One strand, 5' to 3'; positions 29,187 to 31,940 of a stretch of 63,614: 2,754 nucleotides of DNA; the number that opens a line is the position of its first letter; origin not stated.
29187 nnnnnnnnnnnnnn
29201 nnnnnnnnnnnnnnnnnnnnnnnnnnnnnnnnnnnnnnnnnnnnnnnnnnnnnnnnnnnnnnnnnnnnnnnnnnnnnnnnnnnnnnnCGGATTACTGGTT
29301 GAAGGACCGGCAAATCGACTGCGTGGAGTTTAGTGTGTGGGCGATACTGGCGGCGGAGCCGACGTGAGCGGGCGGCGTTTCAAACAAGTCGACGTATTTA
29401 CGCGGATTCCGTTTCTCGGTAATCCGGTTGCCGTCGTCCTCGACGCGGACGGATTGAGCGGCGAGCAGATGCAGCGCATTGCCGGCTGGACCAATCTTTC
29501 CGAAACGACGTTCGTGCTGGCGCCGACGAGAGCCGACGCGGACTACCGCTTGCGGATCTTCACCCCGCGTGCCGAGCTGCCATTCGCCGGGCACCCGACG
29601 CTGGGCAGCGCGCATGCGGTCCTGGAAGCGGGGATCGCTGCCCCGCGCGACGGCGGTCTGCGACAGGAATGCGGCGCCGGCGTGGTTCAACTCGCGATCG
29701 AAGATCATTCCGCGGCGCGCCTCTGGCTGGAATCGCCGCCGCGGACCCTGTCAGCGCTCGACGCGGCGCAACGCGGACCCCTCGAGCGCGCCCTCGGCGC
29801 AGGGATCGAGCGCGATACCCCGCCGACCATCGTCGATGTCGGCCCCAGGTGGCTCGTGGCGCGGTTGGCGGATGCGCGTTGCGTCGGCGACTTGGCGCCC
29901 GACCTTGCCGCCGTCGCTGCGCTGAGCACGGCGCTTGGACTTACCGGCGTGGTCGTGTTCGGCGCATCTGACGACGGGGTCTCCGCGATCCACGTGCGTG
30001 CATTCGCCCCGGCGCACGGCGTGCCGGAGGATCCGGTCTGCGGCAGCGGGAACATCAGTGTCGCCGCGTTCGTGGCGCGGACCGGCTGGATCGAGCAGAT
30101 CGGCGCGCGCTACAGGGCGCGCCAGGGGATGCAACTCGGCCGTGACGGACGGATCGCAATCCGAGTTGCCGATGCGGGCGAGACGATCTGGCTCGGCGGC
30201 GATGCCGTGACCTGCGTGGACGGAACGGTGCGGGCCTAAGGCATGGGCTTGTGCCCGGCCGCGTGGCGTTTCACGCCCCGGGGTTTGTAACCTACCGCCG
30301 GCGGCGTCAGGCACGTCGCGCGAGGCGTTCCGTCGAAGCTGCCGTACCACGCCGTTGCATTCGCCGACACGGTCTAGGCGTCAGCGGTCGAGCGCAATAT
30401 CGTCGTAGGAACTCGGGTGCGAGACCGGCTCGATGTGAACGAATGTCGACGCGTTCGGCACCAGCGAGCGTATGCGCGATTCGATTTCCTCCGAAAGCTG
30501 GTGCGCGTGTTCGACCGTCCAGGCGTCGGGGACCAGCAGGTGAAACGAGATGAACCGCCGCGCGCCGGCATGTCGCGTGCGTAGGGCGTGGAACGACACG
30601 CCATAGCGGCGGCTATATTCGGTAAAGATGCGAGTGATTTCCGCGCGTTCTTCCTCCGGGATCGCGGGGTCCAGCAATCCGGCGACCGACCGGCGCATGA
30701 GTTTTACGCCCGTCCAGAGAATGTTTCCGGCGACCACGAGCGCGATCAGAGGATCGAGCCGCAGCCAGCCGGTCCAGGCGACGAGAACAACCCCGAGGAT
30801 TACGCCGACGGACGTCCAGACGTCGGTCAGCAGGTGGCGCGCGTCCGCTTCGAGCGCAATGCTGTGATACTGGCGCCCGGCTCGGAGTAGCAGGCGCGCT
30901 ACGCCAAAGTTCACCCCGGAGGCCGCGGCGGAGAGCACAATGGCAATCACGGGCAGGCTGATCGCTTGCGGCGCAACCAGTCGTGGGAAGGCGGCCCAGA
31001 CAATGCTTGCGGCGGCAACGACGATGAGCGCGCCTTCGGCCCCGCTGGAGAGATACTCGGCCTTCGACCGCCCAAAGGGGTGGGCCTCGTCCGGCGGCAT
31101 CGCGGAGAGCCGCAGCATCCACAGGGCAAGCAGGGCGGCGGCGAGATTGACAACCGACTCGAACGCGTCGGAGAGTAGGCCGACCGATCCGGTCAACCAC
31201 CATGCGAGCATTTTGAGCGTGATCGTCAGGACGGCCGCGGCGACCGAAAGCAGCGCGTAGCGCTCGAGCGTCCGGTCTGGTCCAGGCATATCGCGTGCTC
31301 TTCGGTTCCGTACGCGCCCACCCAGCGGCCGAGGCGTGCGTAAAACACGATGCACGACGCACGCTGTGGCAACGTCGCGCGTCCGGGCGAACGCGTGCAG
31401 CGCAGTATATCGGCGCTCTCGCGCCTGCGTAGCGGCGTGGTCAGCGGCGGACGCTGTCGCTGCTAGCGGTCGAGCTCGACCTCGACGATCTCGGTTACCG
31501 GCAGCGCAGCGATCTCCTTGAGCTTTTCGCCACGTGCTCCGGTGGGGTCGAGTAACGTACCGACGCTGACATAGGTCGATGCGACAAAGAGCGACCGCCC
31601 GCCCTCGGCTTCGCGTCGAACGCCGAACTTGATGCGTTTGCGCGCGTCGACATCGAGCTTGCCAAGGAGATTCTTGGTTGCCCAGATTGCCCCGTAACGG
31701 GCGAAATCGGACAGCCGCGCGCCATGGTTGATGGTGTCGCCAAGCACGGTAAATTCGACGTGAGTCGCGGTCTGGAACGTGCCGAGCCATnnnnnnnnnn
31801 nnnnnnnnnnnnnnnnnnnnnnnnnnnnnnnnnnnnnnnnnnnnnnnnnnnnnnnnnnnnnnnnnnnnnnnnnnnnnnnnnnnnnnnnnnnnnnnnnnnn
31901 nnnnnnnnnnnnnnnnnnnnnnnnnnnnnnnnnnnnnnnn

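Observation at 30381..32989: One-component fusion of a MerR DNA-binding domain, a Cys-motif sensor domain and a class III cyclase, placed upstream of a CDF metal-efflux gene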

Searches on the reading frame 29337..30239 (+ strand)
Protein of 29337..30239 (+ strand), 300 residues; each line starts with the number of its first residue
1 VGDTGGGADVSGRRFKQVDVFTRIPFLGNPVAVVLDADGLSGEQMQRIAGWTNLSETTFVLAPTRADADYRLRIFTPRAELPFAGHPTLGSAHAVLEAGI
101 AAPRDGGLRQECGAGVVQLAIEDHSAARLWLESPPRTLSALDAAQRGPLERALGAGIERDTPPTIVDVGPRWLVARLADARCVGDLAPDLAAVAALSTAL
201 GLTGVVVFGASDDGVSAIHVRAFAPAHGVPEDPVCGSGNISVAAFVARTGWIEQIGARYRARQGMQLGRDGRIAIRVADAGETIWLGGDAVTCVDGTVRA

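Call 3: search_protein_families(library=pfam, proteins=[window:29337-30239:+], max_evalue=1)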
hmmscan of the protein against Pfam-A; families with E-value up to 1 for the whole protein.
window:29337-30239:+ (300 aa): 2 families
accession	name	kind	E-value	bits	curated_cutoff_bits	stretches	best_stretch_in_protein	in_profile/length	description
PF02567.21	PhzC-PhzF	-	4.5e-64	217.1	27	1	18-296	1-281/281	Phenazine biosynthesis-like protein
PF05544.16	Pro_racemase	-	3.2e-06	26.9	27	1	57-127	56-130/325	Proline racemase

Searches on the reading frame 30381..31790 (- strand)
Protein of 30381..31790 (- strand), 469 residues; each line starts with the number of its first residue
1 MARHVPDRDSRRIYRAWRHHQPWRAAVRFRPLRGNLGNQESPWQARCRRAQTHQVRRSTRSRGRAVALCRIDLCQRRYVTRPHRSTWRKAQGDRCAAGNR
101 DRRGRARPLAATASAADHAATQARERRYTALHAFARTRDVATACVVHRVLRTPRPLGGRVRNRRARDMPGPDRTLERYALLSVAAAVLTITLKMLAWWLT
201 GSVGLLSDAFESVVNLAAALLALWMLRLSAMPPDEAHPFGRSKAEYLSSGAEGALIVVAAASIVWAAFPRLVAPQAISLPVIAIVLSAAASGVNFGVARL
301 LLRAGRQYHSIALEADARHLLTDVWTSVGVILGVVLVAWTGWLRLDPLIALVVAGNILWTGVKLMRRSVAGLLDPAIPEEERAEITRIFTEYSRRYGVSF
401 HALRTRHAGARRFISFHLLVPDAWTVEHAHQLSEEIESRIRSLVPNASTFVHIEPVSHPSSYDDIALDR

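Call 3: search_protein_families(library=pfam, proteins=[window:30381-31790:-], max_evalue=1)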
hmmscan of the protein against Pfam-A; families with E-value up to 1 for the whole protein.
window:30381-31790:- (469 aa): 3 families
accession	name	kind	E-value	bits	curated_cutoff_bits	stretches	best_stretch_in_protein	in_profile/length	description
PF01545.26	Cation_efflux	-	2.1e-42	145.6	26.6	1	180-373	2-198/198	Cation efflux family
PF16916.11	ZT_dimer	-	3.4e-20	72.3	26.7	1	378-455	2-77/78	Dimerisation domain of Zinc Transporter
PF03274.19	Foamy_BEL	-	0.22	11.2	24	1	26-98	218-294/301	Foamy virus BEL 1/2 protein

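Call 4: search_protein_families(library=ncbifam, proteins=[window:30381-31790:-], max_evalue=1)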
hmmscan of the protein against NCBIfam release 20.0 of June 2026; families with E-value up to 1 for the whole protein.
window:30381-31790:- (469 aa): 10 families
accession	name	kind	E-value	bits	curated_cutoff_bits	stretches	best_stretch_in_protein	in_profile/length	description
NF052621.1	MngEfTpMntE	equivalog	1.8e-86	290.2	500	1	177-456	4-282/293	manganese efflux transporter MntE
TIGR01297.1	CDF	superfamily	1.6e-64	217.9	82.35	1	176-457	2-284/285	cation diffusion facilitator family transporter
NF007064.0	PRK09509.1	equivalog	3.4e-52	177.3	447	1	173-457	7-288/300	CDF family cation-efflux transporter FieF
NF050169.1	CatEfflxFieF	equivalog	1.3e-51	175.5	420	1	181-456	10-282/282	cation efflux pump FieF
NF052602.1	Zn_efflux_Cdf31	equivalog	2.3e-33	115.9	460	1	178-459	9-293/299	CDF family zinc efflux transporter Cdf31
NF033616.1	CDF_MamB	equivalog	1.8e-32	112.9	350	1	179-447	9-274/284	magnetosome biogenesis CDF transporter MamB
NF033615.1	CDF_MamM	equivalog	3e-28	98.9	350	1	180-448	13-280/290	magnetosome biogenesis CDF transporter MamM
NF040994.1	MamV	equivalog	5.2e-25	88.2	500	1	174-462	9-292/319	CDF transporter MamV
NF002923.0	PRK03557.1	equivalog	1.7e-23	83.4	408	1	183-389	25-229/313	CDF family zinc transporter ZitB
NF033827.1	CDF_efflux_DmeF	equivalog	4.1e-10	39.5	250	2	314-389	179-254/309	CDF family Co(II)/Ni(II) efflux transporter DmeF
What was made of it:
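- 30381..31289 (-): CDF (MntE/FieF-like) efflux gene, 302 aa. A neighbour, judged not to be part of the system. Pfam and NCBIfam (calls 3, 4).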
